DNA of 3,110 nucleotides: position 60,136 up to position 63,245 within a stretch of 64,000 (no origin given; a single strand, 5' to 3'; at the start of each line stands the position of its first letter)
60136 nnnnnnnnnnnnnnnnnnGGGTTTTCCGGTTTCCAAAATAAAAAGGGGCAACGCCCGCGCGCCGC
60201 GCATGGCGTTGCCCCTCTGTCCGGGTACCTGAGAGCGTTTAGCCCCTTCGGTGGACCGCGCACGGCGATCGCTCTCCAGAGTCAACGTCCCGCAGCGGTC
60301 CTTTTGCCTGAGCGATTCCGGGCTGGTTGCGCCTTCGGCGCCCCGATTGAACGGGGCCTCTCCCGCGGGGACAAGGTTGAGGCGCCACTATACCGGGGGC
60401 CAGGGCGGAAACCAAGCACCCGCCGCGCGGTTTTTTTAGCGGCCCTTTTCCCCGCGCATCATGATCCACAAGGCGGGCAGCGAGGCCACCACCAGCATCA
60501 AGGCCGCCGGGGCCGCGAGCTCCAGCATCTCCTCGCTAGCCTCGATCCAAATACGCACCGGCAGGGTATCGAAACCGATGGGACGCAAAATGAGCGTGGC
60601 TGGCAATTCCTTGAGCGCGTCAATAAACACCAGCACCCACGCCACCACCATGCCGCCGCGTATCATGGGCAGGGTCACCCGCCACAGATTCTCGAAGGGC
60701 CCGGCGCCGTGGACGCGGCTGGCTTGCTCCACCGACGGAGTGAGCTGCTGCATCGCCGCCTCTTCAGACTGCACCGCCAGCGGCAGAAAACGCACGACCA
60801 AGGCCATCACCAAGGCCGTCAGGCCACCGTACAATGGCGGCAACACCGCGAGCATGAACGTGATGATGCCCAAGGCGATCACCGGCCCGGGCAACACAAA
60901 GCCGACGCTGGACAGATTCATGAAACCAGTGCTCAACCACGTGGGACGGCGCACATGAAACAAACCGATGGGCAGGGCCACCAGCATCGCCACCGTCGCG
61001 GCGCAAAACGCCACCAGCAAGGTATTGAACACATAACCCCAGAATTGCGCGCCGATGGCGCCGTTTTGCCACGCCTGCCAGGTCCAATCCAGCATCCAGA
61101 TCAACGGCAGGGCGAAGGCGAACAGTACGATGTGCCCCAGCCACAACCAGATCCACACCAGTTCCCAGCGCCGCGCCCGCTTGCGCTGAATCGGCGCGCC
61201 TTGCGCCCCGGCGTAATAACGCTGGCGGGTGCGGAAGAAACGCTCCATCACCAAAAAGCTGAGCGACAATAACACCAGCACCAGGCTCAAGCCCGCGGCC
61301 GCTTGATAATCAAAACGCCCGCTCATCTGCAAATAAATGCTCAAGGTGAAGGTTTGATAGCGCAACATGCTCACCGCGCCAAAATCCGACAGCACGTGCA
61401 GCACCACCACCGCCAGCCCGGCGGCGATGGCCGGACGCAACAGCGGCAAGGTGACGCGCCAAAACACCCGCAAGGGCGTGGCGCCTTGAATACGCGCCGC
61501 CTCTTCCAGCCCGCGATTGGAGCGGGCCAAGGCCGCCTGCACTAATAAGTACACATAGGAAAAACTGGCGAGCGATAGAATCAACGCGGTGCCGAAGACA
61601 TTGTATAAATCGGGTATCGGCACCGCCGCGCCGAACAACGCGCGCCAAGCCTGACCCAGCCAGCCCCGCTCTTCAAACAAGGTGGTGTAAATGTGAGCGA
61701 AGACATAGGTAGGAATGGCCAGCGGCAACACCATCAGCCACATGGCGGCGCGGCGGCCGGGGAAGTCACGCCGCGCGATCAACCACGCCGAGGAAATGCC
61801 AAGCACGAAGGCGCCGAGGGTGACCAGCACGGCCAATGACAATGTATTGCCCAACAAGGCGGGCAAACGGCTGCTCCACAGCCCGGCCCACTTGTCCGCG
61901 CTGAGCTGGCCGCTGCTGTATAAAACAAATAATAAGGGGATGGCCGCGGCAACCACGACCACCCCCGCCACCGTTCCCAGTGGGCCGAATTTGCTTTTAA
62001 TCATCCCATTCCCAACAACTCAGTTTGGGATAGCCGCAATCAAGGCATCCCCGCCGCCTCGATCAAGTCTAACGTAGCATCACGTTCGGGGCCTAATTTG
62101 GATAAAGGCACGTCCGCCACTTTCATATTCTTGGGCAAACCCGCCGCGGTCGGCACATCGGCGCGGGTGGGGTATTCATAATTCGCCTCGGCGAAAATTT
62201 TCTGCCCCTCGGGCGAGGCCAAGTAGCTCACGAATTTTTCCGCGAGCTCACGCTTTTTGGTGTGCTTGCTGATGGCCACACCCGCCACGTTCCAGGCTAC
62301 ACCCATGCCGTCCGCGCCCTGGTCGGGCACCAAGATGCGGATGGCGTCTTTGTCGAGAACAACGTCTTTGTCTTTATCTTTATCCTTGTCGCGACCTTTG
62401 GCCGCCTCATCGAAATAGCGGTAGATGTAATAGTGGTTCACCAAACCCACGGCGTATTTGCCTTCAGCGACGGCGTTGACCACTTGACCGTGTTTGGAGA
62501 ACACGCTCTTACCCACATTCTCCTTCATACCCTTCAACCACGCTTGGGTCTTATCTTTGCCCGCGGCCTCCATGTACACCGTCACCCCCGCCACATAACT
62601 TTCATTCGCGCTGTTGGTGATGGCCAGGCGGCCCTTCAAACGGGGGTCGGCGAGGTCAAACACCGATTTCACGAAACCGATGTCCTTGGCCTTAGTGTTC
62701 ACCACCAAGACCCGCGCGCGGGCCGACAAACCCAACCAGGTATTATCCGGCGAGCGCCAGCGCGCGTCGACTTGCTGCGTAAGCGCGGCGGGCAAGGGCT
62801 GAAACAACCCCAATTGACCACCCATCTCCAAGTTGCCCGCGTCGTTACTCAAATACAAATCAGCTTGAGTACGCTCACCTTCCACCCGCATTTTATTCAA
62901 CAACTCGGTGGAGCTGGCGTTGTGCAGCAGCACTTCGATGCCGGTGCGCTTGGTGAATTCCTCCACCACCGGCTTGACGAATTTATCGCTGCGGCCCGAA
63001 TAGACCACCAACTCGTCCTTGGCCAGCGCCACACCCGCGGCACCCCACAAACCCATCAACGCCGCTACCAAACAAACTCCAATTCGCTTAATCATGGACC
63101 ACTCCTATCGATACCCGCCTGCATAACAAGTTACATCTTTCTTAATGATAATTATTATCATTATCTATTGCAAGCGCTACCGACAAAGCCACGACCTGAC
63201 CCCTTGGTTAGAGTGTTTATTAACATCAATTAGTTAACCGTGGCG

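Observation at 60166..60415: Tandem glycine riboswitch placed in front of lipA rather than directly before gcvT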

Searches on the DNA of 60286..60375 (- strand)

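Call 17: build_rna_model(alignment_id=A1)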
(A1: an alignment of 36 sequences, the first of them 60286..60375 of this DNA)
Model R1 built from alignment A1 (36 sequences, 118 columns); structure: RNAalifold consensus.
model positions 90; base pairs 22; branch points 2; effective number of sequences 1.72; information 0.634 bits per position. Calibrated on 0.2 Mb of random sequence (short: E-values are rough).
structure used (alignment columns):
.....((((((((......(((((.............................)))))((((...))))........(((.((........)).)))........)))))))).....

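Call 18: search_with_rna_model(model_id=R1, sources=[window, L001, L002, L003, L004, L005, L006, L007, L008, L009, L010, L011, L012, L013, L014, L015, L016, L017, L018, L019, L020, L021, L022, L023, L024, L025, L026, L027, L028, L029, L030, L031, L032, L033, L034, L035, L036, L037, L038, L039, L040, L041, L042, L043, L044, L045, L046, L047, L048, L049, L050, L051, L052, L053, L054, L055, L056, L057, L058, L059, L060, L061, L062, L063, L064, L065, L066, L067, L068, L069, L070, L071, L072, L073, L074, L075, L076, L077, L078, L079, L080], max_evalue=1)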
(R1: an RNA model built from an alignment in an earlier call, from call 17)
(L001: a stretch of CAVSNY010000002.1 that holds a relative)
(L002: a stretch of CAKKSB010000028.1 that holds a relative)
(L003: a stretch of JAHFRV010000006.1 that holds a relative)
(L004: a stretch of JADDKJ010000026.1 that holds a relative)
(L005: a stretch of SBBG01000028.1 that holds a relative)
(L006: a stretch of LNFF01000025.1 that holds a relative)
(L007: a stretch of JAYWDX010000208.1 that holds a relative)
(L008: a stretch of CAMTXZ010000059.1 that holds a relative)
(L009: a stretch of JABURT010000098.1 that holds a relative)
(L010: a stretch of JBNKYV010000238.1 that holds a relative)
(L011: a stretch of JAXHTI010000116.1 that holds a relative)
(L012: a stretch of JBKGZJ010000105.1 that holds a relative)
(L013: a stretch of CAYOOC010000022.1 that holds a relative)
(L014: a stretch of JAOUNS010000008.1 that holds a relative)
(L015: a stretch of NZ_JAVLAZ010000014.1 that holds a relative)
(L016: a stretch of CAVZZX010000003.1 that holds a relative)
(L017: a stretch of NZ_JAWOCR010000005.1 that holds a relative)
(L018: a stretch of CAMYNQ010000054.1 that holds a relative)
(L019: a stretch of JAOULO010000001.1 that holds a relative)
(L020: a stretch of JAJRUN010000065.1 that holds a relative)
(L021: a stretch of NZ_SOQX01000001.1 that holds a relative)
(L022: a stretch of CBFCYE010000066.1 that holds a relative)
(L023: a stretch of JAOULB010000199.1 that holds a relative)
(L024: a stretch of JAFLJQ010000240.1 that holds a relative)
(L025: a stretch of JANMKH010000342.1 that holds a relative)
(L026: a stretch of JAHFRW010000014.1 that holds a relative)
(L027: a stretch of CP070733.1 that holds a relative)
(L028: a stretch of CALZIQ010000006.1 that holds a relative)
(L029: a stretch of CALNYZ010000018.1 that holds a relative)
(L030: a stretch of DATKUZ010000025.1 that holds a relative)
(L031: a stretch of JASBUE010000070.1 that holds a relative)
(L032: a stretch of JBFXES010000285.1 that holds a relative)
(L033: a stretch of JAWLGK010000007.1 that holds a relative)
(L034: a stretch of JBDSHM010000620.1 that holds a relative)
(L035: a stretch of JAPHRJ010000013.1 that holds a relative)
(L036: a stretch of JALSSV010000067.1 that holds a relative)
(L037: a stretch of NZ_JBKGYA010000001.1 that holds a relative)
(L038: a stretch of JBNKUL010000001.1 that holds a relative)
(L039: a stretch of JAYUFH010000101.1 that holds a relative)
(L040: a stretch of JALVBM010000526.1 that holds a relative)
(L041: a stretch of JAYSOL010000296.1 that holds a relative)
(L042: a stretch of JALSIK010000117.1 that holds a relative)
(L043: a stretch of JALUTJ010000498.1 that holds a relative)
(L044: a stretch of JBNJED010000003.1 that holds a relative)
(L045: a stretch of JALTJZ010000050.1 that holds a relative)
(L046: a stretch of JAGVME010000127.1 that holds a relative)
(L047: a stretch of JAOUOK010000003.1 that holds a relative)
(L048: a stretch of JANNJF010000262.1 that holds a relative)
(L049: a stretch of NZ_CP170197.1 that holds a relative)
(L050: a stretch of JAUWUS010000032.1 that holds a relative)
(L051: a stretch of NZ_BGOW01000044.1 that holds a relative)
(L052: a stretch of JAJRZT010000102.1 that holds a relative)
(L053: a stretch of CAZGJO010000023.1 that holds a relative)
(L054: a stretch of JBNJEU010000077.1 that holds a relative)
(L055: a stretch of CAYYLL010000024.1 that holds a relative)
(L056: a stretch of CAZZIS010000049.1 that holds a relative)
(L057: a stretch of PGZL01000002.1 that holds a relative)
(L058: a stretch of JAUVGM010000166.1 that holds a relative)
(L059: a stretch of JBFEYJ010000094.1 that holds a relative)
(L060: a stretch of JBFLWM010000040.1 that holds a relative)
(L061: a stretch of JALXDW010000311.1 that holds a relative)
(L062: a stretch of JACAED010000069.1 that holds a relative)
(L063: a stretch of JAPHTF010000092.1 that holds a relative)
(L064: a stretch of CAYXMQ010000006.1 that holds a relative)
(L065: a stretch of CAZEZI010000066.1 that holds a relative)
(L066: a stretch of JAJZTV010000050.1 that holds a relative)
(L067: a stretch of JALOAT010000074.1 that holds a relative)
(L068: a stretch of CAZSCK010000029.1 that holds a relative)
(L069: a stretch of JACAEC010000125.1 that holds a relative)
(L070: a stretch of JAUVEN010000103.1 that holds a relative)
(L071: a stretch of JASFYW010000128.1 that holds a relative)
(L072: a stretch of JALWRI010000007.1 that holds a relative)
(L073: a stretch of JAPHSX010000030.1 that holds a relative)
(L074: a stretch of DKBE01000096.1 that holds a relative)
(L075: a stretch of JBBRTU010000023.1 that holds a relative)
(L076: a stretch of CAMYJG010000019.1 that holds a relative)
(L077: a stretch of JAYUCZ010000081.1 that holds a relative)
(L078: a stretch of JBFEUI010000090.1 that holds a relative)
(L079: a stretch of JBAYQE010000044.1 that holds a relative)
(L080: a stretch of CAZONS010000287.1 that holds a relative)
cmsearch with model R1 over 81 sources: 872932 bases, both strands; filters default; matches with E-value up to 1: 94.
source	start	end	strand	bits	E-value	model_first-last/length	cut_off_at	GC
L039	4069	4159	+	97.6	7.3e-25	1-90/90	no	0.68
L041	31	122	+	93.9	8.7e-24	1-90/90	no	0.7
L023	1798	1885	+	93.8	8.9e-24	1-90/90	no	0.61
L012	4580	4667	+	93.5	1.1e-23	1-90/90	no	0.65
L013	5771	5858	+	93.3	1.3e-23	1-90/90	no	0.65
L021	5751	5838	+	93.3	1.3e-23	1-90/90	no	0.65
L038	5754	5851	+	91.8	3.5e-23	1-90/90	no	0.64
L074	5744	5838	+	91.5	4.1e-23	1-90/90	no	0.69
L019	823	911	+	91.5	4.2e-23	1-90/90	no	0.53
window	60286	60375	-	91.5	4.2e-23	1-90/90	no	0.7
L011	1945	2032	+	91.5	4.4e-23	1-90/90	no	0.66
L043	5707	5799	+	91.4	4.5e-23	1-90/90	no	0.55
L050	5578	5669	+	90.7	7.1e-23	1-90/90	no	0.55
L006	5748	5846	+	90.6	7.7e-23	1-90/90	no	0.59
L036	5755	5844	+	90.6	7.8e-23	1-90/90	no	0.72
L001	5747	5836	+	90.6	7.8e-23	1-90/90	no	0.7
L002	5742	5831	+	90.6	7.8e-23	1-90/90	no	0.7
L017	5771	5858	+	90.5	8.5e-23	1-90/90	no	0.66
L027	5731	5825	+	90.5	8.6e-23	1-90/90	no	0.68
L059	5699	5799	+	90.4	9e-23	1-90/90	no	0.68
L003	5743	5832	+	90.4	9.1e-23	1-90/90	no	0.68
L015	5751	5838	+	90.3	9.8e-23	1-90/90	no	0.62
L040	1668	1757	+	90.2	1e-22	1-90/90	no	0.71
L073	5732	5833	+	89.7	1.4e-22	1-90/90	no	0.69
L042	2834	2924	+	89.5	1.6e-22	1-90/90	no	0.7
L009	5725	5812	+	89.2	1.9e-22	1-90/90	no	0.64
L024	5698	5796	+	88.3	3.7e-22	1-90/90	no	0.52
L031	4120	4209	+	88.1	4.3e-22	1-90/90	no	0.66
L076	5675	5769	+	87.7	5.4e-22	1-90/90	no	0.55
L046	4826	4954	+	87.5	6.4e-22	1-90/90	no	0.53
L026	5677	5774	+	86.3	1.4e-21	1-90/90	no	0.61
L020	4415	4503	+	85.9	1.8e-21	1-90/90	no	0.63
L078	5610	5698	+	85.7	2e-21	1-90/90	no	0.64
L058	3536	3636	+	85.5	2.4e-21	1-90/90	no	0.5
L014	5671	5757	+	85.5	2.4e-21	1-90/90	no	0.6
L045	5680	5788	+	85.3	2.8e-21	1-90/90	no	0.46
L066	922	1010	+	85.2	2.9e-21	1-90/90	no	0.65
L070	5379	5479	+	84.1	6.1e-21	1-90/90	no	0.51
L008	5716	5813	+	83.9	7.2e-21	1-90/90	no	0.65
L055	5667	5775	+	83.5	8.9e-21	1-90/90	no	0.48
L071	5677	5778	+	83.5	9.2e-21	1-90/90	no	0.47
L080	2093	2180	+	83.5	9.4e-21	1-90/90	no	0.59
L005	5741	5841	+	82.9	1.4e-20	1-90/90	no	0.7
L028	5758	5849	+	82.5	1.8e-20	1-90/90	no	0.65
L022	4176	4264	+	82.2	2.1e-20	1-90/90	no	0.63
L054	398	493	+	82.1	2.3e-20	1-90/90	no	0.57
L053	5755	5850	+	82.1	2.4e-20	1-90/90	no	0.58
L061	668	772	+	82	2.5e-20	1-90/90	no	0.47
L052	5660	5768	+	81.9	2.7e-20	1-90/90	no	0.48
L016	5738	5825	+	81.5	3.5e-20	1-90/90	no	0.76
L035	5692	5799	+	81.2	4.3e-20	1-90/90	no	0.58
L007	5717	5814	+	80.7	5.8e-20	1-90/90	no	0.67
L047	5721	5806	+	80.1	8.9e-20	1-90/90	no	0.55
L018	5270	5358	+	79.8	1.1e-19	1-90/90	no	0.63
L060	5728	5818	+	79.7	1.1e-19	1-90/90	no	0.67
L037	5719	5812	+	79.5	1.3e-19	1-90/90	no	0.67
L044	5718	5812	+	78.8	2.1e-19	1-90/90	no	0.67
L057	5645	5737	+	78.5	2.6e-19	1-90/90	no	0.67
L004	5593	5693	+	78.1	3.3e-19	1-90/90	no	0.7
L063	5710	5795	+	77.6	4.7e-19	1-90/90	no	0.58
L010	1407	1494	+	77.5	5e-19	1-90/90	no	0.65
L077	5714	5801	+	76.1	1.3e-18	1-90/90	no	0.59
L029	5669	5781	+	76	1.4e-18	1-90/90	no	0.54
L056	5553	5651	+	75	2.7e-18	1-90/90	no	0.53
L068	5540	5637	+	74.9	2.9e-18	1-90/90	no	0.52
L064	5770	5865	+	71.7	2.4e-17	1-90/90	no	0.68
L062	5767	5856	+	70.2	6.7e-17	1-90/90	no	0.58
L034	914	1002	+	66.3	8.9e-16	1-90/90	no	0.66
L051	1949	2037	+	66.3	9.3e-16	1-90/90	no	0.66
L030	1735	1823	+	65.7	1.3e-15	1-90/90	no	0.66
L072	5715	5841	+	62.2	1.4e-14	1-90/90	no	0.34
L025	1520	1608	+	62.1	1.6e-14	1-90/90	no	0.65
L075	1617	1705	+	61.9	1.8e-14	1-90/90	no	0.6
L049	5733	5821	+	60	6.3e-14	1-90/90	no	0.66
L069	1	55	+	52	1.3e-11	36-90/90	5'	0.65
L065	1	51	+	51.2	2.2e-11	40-90/90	5'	0.57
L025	147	234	+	38.6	1e-07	1-90/90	no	0.64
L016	5826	5907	+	27.2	0.00021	1-90/90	no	0.66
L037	5815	5896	+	26.5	0.00034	1-90/90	no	0.65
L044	5815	5896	+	26.5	0.00034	1-90/90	no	0.65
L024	5851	5929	+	26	0.00046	1-90/90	no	0.54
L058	3651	3740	+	24.4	0.0013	1-90/90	no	0.51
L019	938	1014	+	23.6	0.0023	1-90/90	no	0.55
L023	1916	2014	+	23.5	0.0026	1-90/90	no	0.45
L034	1003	1116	+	23.5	0.0026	1-90/90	no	0.62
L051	2038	2151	+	22.7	0.0042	1-90/90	no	0.61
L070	5494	5584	+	22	0.0069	1-90/90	no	0.52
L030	1864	1977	+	20.9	0.014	1-90/90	no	0.64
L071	5795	5877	+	20.1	0.024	1-90/90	no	0.55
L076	5784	5893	+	18.8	0.06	1-90/90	no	0.48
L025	235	348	+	18.5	0.071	1-90/90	no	0.61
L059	5804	5865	+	16.9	0.21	9-82/90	no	0.61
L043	5812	5908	+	16.1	0.35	1-90/90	no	0.58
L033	7792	7846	-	16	0.39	20-72/90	no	0.71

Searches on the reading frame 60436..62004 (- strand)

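Call 6: search_protein_families(library=ncbifam, proteins=[window:60436-62004:-])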
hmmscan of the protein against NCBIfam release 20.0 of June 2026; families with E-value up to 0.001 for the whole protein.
window:60436-62004:- (522 aa): 32 families (the best 25 are shown)
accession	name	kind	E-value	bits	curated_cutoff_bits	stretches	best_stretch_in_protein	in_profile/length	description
TIGR02141.1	modB_ABC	equivalog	1.4e-38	132.7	182.6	2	54-258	3-206/208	molybdate ABC transporter permease subunit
TIGR03262.1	PhnU2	equivalog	1.4e-36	126.3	593.25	1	15-506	13-520/546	putative 2-aminoethylphosphonate ABC transporter permease subunit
TIGR01581.1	Mo_ABC_porter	hypoth_equivalog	2.9e-36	125.1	210.3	2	51-248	23-221/225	ABC transporter permease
TIGR00969.1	3a0106s02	subfamily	2.5e-35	122.3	240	2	11-259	22-271/272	sulfate ABC transporter permease subunit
TIGR02139.1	permease_CysT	equivalog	9.5e-32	110.6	246.1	1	15-258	15-259/265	sulfate ABC transporter permease subunit CysT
NF040839.1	tungstate_WtpB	equivalog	1.6e-30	106.6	340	2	15-260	12-250/251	tungstate ABC transporter permease WtpB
NF011624.0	PRK15050.1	equivalog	7.8e-30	104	247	2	23-262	42-290/297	2-aminoethylphosphonate ABC transporter permease subunit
TIGR03226.1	PhnU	equivalog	8.5e-28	97.7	283.45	2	44-260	86-306/311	2-aminoethylphosphonate ABC transporter permease subunit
NF006939.0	PRK09421.1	equivalog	2e-27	96.1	262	2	55-261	16-224/230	molybdate ABC transporter permease subunit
NF008208.0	PRK10971.1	equivalog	6.7e-26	91.4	415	1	38-260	47-269/277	sulfate/thiosulfate ABC transporter permease CysT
TIGR02140.1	permease_CysW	equivalog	2.8e-24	86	329.1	2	13-261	10-259/261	sulfate ABC transporter permease subunit CysW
TIGR03255.1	PhnV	equivalog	4.6e-18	65.8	358.7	2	149-252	154-259/270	2-aminoethylphosphonate ABC transport system, membrane component PhnV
NF007044.0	PRK09497.1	equivalog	6.5e-15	55.4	348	1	34-213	48-227/285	spermidine/putrescine ABC transporter permease PotB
NF007047.0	PRK09500.1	equivalog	3.7e-14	52.9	326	2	308-506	43-240/257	spermidine/putrescine ABC transporter permease PotC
NF008620.0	PRK11602.1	equivalog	4.5e-14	52.3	442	1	50-240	65-253/291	sulfate/thiosulfate ABC transporter permease CysW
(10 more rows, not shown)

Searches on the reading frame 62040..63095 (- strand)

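Call 6: search_protein_families(library=ncbifam, proteins=[window:62040-63095:-])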
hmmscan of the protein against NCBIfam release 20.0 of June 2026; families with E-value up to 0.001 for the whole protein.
window:62040-63095:- (351 aa): 8 families
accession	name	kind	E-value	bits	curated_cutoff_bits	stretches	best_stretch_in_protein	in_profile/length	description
TIGR03261.1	phnS2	equivalog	1.4e-21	76.9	392.75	1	14-326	9-306/334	putative 2-aminoethylphosphonate ABC transporter substrate-binding protein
NF011620.1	PRK15046.1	equivalog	5.5e-17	61.5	310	1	8-197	6-196/334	2-aminoethylphosphonate ABC transporter substrate-binding protein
TIGR01254.1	sfuA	subfamily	3.9e-14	52.6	93.4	2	36-193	15-173/306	thiamine ABC transporter substrate-binding protein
TIGR03227.1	PhnS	equivalog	1.8e-12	46.8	395.3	1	13-322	22-312/360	2-aminoethylphosphonate ABC transporter substrate-binding protein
TIGR01276.1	thiB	equivalog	1.5e-11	44.1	317.15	1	16-194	5-188/324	thiamine ABC transporter substrate binding subunit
NF003196.0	PRK04168.1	equivalog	1.9e-08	33.6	355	1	270-312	278-320/338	tungstate ABC transporter substrate-binding protein WtpA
TIGR01256.1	modA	equivalog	1.6e-06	28.2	62.5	0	273-302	185-214/217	molybdate ABC transporter substrate-binding protein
NF007962.0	PRK10682.1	equivalog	0.00083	18.4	636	0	9-102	12-102/370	spermidine/putrescine ABC transporter substrate-binding protein PotF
